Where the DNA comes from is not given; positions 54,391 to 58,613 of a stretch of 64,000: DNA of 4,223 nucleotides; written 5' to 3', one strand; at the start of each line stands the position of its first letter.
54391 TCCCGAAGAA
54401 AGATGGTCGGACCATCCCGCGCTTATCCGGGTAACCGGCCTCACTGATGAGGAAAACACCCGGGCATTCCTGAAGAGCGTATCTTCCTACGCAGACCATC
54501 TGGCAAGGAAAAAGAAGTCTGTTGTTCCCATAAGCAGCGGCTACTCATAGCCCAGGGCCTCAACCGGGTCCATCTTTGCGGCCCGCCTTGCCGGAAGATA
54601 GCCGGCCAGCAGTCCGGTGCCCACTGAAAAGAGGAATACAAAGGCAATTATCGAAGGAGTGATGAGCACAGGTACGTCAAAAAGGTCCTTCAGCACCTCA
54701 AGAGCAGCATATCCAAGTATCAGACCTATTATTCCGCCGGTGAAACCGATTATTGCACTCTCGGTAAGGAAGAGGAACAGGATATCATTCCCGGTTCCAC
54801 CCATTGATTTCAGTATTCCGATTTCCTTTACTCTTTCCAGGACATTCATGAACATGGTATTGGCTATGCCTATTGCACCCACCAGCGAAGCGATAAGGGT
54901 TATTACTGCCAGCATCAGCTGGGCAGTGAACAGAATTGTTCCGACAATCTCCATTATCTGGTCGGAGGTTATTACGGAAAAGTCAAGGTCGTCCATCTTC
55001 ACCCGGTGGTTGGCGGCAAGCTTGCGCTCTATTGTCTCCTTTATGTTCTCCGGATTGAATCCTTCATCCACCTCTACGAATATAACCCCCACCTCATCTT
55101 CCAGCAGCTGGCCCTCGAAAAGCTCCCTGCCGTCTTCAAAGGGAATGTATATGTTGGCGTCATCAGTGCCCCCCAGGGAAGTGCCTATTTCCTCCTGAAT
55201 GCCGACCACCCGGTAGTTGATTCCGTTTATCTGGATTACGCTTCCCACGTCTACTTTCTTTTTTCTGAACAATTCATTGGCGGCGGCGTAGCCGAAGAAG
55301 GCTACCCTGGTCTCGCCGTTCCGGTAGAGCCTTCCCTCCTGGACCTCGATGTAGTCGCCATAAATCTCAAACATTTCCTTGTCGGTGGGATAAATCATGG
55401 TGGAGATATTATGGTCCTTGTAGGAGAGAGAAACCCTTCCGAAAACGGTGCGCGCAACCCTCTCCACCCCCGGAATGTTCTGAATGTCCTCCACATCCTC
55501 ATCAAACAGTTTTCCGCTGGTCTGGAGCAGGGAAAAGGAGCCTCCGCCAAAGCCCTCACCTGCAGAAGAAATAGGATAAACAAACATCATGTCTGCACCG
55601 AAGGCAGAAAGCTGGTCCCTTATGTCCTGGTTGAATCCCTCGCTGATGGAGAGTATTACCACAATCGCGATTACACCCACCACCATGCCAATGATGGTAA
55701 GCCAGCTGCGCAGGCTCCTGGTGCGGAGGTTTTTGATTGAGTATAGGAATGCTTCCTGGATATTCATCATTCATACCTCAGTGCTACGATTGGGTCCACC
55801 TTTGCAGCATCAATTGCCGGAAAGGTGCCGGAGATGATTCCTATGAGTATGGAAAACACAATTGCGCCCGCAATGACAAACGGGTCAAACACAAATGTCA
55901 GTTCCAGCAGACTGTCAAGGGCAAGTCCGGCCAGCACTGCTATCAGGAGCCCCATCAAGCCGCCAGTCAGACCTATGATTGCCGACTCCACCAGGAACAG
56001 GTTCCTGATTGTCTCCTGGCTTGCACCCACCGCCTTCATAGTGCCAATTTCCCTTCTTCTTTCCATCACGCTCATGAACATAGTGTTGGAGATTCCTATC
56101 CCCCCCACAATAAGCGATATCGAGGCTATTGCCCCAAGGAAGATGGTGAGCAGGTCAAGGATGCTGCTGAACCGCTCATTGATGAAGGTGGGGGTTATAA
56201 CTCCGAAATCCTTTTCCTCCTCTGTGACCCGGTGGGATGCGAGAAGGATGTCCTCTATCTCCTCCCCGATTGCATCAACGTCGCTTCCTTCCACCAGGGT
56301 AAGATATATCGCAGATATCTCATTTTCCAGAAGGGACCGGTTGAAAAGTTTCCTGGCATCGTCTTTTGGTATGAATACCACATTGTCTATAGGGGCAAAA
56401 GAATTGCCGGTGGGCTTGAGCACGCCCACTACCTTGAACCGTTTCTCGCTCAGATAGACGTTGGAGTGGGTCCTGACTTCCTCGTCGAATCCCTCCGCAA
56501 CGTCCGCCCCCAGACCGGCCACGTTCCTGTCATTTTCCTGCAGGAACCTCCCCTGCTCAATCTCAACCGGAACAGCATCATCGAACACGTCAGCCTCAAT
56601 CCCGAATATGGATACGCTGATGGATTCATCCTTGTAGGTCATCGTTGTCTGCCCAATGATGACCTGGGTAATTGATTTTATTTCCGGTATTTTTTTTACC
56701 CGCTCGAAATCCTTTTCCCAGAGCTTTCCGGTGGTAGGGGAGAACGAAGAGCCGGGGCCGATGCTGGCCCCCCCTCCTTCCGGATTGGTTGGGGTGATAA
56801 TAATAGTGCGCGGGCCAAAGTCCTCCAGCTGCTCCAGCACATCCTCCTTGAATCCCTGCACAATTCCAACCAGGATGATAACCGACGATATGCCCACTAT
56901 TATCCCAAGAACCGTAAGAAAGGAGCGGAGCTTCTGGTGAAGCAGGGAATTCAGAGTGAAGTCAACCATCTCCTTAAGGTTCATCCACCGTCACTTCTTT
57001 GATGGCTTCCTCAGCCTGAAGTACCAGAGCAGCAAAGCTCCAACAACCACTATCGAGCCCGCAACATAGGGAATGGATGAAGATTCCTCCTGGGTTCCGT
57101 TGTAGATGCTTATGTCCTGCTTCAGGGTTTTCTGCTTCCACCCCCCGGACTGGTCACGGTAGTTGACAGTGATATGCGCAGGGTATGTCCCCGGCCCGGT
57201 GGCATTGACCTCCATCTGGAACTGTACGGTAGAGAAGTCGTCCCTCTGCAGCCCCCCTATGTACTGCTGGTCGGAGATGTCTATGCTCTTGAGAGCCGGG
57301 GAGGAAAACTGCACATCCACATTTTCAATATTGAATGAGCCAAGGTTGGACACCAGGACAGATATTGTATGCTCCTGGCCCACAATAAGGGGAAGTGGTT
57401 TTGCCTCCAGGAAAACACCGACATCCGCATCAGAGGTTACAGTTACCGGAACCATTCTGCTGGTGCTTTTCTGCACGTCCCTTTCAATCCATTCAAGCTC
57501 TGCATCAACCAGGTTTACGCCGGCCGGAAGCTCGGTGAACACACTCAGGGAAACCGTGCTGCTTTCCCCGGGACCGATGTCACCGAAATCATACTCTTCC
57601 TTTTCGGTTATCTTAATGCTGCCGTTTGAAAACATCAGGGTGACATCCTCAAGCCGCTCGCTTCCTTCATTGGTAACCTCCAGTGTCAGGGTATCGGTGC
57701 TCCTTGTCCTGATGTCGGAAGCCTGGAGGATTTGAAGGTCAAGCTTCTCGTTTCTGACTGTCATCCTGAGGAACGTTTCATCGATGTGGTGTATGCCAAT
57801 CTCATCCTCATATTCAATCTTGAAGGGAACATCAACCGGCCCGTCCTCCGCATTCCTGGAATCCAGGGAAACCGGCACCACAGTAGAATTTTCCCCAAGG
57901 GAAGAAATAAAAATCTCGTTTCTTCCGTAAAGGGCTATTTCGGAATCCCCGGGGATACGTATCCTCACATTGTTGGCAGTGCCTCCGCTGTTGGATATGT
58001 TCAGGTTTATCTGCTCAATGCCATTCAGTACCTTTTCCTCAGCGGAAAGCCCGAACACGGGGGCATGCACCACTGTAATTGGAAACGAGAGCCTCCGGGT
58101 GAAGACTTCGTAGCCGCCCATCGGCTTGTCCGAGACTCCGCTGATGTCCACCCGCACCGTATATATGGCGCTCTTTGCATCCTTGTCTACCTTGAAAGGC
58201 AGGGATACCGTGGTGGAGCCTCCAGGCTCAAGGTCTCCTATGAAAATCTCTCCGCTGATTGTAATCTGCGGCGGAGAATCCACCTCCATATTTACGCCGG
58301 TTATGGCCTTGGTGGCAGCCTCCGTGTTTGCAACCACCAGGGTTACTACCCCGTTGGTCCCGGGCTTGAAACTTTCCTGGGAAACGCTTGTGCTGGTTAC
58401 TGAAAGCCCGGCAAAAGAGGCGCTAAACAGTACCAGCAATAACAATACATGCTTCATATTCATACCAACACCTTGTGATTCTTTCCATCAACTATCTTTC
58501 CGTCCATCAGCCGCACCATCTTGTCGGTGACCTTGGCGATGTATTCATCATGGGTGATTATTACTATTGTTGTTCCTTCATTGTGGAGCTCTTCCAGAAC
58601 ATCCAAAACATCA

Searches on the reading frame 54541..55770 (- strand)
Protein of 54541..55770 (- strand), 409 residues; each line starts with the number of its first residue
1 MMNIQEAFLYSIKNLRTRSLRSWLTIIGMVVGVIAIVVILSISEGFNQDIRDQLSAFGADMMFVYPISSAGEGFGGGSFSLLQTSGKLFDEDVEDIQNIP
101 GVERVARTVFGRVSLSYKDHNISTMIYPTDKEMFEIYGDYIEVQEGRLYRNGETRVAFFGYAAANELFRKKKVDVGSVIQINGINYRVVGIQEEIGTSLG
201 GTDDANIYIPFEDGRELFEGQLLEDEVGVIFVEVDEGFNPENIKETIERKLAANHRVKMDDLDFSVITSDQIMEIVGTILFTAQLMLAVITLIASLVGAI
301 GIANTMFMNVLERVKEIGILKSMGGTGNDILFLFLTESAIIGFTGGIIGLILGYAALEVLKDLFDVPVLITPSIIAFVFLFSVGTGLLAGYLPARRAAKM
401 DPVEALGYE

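Call 88: search_protein_families(library=pfam, proteins=[window:54541-55770:-], max_evalue=0.00001)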
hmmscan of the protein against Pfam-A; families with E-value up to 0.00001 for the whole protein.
window:54541-55770:- (409 aa): 2 families
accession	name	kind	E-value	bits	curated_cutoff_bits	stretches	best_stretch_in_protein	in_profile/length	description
PF12704.14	MacB_PCD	-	1.6e-34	120.4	27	1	22-249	1-206/207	MacB-like periplasmic core domain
PF02687.27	FtsX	-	3.3e-23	82.5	25.5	1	289-402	2-120/120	FtsX-like permease C-terminal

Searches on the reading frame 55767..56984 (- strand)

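Call 88: search_protein_families(library=pfam, proteins=[window:55767-56984:-], max_evalue=0.00001)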
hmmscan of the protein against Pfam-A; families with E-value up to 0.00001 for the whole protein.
window:55767-56984:- (405 aa): 2 families
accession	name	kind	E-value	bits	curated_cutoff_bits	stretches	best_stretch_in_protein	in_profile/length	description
PF12704.14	MacB_PCD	-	2.9e-33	116.4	27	1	21-245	1-206/207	MacB-like periplasmic core domain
PF02687.27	FtsX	-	2.3e-21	76.5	25.5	1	285-398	2-120/120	FtsX-like permease C-terminal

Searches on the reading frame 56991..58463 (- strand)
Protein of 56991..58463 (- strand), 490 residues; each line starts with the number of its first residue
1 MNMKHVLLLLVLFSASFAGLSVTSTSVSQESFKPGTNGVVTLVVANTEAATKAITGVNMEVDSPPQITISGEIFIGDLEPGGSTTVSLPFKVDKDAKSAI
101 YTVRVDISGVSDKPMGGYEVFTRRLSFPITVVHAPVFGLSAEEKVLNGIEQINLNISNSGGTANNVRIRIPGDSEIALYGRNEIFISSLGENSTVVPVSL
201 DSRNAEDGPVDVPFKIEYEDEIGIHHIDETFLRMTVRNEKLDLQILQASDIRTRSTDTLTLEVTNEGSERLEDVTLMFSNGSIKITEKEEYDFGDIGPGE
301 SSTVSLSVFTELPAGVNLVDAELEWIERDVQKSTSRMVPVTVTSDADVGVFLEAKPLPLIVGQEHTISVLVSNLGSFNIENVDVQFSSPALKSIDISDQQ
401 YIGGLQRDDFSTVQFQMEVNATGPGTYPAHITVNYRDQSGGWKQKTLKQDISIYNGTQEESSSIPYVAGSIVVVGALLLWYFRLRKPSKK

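Call 88: search_protein_families(library=pfam, proteins=[window:56991-58463:-], max_evalue=0.00001)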
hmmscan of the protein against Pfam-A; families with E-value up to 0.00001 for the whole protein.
window:56991-58463:- (490 aa): 2 families
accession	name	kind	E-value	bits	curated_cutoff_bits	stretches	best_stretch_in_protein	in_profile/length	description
PF10633.15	NPCBM_assoc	-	1.6e-11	44.7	24.4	0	33-108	2-76/78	NPCBM-associated, NEW3 domain of alpha-galactosidase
PF07705.17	CARDB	-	4.6e-11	43.3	22.7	0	242-312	3-73/101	CARDB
